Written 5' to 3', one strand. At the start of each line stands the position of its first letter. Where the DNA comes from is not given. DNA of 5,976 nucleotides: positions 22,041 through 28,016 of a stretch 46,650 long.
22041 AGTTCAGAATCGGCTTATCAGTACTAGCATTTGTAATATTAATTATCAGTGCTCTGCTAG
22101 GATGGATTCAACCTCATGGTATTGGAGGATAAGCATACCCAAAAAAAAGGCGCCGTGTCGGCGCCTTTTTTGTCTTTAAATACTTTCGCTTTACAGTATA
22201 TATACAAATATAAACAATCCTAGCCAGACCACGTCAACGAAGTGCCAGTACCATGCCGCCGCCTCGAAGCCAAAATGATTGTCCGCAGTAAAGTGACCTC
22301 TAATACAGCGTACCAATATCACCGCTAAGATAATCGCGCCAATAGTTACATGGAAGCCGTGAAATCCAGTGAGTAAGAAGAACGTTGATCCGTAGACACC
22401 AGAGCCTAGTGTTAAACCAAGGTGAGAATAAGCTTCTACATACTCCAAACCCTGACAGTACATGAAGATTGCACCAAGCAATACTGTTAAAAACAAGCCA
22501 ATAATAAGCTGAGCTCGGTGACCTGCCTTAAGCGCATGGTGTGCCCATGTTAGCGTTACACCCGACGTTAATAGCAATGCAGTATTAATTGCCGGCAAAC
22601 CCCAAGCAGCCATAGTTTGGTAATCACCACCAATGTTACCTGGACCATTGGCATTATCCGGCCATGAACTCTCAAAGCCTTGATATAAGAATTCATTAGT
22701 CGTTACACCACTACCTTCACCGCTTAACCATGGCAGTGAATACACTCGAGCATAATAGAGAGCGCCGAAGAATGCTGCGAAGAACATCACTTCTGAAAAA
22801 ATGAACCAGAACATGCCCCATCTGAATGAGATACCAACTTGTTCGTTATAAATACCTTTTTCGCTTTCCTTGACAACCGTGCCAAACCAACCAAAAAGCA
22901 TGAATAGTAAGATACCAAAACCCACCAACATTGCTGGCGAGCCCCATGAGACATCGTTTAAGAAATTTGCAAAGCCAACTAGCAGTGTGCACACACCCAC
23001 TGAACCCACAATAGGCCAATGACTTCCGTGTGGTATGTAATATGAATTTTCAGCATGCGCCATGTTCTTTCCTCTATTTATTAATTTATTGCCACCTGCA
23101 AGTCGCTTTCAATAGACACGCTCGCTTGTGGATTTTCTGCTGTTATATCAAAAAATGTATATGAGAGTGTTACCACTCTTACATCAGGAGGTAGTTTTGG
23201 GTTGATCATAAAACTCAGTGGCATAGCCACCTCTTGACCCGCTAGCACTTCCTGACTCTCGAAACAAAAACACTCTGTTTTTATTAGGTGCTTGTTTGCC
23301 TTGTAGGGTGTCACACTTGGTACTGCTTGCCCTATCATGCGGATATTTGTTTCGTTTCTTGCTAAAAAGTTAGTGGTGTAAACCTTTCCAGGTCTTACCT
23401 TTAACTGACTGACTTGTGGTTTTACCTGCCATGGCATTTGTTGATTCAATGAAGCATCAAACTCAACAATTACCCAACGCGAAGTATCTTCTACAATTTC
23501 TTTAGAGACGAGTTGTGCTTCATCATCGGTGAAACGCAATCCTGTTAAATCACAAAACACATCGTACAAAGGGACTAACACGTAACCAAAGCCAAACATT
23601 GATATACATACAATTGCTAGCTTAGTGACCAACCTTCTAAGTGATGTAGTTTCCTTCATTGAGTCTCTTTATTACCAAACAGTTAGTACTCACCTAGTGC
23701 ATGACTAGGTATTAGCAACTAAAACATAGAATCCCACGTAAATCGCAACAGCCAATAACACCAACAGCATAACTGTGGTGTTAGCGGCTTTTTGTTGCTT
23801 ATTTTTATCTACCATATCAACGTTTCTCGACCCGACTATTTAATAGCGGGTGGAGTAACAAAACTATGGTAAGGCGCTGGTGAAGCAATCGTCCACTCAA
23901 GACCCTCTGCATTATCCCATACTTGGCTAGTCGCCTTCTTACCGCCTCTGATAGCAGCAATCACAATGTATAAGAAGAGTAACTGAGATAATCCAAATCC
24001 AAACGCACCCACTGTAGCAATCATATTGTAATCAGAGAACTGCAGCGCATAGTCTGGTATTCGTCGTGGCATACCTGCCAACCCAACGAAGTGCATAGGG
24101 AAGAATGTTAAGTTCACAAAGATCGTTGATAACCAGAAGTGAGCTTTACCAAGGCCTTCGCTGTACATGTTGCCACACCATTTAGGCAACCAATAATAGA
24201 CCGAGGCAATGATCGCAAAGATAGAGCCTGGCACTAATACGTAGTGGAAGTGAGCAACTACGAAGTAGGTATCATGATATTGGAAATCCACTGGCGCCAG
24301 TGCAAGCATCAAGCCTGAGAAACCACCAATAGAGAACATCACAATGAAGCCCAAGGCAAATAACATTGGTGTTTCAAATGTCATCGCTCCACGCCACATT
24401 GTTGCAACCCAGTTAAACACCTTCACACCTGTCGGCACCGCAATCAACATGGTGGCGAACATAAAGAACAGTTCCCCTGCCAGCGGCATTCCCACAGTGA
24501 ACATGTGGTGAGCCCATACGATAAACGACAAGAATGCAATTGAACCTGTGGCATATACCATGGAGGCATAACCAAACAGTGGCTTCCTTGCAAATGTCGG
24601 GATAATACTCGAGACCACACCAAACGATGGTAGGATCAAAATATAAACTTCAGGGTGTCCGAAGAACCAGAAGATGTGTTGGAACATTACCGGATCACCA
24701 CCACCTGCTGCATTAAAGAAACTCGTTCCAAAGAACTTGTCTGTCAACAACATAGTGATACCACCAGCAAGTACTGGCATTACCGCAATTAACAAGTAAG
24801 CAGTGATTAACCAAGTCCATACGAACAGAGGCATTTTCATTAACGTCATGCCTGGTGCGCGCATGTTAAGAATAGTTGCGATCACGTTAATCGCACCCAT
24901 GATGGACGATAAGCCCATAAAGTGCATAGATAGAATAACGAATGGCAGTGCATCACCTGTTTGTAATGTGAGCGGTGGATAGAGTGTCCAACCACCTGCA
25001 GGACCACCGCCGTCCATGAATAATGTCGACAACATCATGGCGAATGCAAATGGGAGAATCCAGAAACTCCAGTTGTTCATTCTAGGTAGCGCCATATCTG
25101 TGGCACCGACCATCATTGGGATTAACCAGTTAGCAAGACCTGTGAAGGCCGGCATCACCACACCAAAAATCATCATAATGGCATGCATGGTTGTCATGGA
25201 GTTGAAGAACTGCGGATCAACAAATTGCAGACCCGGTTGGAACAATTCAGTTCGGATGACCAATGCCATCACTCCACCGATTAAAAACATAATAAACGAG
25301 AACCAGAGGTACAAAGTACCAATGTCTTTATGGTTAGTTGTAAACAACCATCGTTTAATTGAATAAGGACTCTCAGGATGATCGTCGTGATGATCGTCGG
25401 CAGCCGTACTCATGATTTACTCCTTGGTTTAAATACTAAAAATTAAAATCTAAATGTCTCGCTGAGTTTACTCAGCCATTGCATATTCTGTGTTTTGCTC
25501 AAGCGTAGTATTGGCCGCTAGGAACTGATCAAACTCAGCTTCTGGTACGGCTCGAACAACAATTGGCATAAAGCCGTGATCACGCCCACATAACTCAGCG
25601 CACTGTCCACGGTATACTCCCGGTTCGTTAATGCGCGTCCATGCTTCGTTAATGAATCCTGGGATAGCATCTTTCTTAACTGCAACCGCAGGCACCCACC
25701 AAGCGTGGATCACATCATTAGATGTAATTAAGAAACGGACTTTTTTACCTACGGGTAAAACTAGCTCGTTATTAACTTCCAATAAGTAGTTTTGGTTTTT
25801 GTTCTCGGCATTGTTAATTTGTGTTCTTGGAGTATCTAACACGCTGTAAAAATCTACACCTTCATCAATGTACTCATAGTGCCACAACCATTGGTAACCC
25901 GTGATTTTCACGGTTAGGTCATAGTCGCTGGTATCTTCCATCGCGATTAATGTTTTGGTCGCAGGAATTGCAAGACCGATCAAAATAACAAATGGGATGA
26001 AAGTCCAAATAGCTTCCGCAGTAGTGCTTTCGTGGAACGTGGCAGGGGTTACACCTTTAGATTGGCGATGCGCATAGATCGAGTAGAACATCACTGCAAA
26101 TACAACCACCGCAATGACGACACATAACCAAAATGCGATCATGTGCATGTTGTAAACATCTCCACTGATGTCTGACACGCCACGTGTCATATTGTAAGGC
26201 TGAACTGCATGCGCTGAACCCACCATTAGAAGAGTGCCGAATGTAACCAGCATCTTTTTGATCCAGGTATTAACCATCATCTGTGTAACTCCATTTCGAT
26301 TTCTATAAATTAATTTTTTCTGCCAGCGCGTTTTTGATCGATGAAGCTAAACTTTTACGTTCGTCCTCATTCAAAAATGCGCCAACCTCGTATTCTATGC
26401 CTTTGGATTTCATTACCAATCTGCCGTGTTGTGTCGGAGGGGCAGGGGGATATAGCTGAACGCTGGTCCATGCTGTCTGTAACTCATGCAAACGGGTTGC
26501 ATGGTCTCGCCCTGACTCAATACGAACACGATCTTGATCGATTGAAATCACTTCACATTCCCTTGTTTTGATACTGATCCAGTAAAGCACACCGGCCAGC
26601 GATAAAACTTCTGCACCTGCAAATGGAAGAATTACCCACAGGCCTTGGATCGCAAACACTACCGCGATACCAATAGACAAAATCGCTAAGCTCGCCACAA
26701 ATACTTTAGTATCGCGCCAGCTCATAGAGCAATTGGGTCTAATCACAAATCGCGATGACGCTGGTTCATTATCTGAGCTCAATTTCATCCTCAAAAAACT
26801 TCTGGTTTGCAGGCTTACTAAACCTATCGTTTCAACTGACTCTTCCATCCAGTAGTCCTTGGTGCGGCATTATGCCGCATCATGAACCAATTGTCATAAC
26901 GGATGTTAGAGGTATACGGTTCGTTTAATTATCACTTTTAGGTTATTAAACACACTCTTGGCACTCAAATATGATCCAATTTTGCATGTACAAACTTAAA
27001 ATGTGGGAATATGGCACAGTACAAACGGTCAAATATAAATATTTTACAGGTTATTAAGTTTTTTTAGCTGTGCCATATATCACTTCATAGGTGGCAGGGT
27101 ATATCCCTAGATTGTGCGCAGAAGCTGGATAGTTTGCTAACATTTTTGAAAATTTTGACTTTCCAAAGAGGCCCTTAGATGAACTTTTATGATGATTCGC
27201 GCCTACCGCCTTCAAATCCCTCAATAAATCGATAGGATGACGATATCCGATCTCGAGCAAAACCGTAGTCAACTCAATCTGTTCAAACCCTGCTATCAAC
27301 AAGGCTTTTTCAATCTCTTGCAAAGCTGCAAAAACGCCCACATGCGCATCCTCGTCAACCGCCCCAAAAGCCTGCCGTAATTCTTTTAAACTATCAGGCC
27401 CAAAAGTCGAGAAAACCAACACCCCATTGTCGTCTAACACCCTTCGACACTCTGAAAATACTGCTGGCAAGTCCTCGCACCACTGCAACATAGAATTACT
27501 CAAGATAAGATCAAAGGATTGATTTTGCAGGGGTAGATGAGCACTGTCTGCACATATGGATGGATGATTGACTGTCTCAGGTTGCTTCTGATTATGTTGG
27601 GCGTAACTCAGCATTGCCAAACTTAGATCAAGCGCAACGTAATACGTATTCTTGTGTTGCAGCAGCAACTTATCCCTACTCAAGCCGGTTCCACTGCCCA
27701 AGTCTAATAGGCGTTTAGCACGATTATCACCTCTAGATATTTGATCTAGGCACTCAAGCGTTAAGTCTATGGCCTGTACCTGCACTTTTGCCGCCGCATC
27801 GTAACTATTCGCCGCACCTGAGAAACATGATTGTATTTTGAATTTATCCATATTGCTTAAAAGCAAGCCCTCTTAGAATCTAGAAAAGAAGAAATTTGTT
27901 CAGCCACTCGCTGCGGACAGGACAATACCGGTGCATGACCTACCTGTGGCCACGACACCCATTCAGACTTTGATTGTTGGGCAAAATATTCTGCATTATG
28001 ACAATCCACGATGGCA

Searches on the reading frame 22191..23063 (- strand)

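Call 18: search_protein_families(library=pfam, proteins=[window:22191-23063:-], max_evalue=0.000001)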
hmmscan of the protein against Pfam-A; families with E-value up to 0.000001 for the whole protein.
window:22191-23063:- (290 aa): 1 family
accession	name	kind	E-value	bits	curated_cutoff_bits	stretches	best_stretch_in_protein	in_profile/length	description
PF00510.24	COX3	-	9.4e-59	199.8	23.8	2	150-289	120-255/258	Cytochrome c oxidase subunit III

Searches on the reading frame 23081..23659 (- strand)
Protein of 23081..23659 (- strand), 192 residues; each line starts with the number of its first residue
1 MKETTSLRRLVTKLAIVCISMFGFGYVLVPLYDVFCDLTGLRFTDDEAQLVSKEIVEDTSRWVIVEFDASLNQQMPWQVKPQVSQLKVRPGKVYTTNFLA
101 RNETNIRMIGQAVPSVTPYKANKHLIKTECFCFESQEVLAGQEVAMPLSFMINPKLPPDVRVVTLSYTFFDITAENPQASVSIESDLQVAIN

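Call 18: search_protein_families(library=pfam, proteins=[window:23081-23659:-], max_evalue=0.000001)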
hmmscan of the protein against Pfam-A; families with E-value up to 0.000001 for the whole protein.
window:23081-23659:- (192 aa): 1 family
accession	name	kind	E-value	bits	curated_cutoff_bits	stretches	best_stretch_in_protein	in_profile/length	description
PF04442.19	CtaG_Cox11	-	1.3e-46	158.7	25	1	28-171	1-148/148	Cytochrome c oxidase assembly protein CtaG/Cox11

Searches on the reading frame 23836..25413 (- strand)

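Call 18: search_protein_families(library=pfam, proteins=[window:23836-25413:-], max_evalue=0.000001)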
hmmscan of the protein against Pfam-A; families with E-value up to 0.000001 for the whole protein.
window:23836-25413:- (525 aa): 1 family
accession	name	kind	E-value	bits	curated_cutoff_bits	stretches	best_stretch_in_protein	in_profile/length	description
PF00115.25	COX1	-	6.7e-161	536.4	34.8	1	30-471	1-435/436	Cytochrome C and Quinol oxidase polypeptide I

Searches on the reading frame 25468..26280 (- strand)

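Call 18: search_protein_families(library=pfam, proteins=[window:25468-26280:-], max_evalue=0.000001)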
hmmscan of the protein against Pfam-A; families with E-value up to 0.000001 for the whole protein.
window:25468-26280:- (270 aa): 2 families
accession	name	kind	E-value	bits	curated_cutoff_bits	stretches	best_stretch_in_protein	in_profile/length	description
PF00116.26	COX2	-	6.8e-39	132.9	22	1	122-245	1-120/120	Cytochrome C oxidase subunit II, periplasmic domain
PF02790.20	COX2_TM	-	5.8e-10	39.7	22.8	1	30-107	7-85/88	Cytochrome C oxidase subunit II, transmembrane domain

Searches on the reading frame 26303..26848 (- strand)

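Call 18: search_protein_families(library=pfam, proteins=[window:26303-26848:-], max_evalue=0.000001)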
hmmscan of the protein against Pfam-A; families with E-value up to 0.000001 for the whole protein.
window:26303-26848:- (181 aa): 1 family
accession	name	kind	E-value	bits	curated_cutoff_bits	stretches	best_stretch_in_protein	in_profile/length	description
PF10003.15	DUF2244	-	7.1e-37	126.7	27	1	36-175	1-138/138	Integral membrane protein (DUF2244)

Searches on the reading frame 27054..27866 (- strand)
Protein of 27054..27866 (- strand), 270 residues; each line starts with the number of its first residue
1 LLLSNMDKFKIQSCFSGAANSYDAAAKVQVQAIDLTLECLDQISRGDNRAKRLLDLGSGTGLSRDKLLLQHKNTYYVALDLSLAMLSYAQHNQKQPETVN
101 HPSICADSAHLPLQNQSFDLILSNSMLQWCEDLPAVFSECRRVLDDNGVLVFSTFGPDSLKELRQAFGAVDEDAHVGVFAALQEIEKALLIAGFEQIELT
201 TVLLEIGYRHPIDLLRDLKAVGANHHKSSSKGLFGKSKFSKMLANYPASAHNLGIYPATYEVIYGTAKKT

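Call 18: search_protein_families(library=pfam, proteins=[window:27054-27866:-], max_evalue=0.000001)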
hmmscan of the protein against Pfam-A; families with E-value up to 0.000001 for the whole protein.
window:27054-27866:- (270 aa): 6 families
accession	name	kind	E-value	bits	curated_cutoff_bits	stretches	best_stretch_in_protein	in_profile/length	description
PF08241.18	Methyltransf_11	-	4.8e-21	75.7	21.2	1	54-152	1-95/95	Methyltransferase domain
PF13649.12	Methyltransf_25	-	4e-17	63.1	27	1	54-148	2-97/97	Methyltransferase domain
PF08242.18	Methyltransf_12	-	2.8e-14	54.1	30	1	54-150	1-98/98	Methyltransferase domain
PF13847.12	Methyltransf_31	-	4.7e-14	52.7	27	1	49-163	3-118/145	Methyltransferase domain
PF13489.12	Methyltransf_23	-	5.9e-14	52.6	27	1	30-198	7-163/164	Methyltransferase domain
PF01209.24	Ubie_methyltran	-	2.9e-09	37.1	20.1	1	8-168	6-167/233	ubiE/COQ5 methyltransferase family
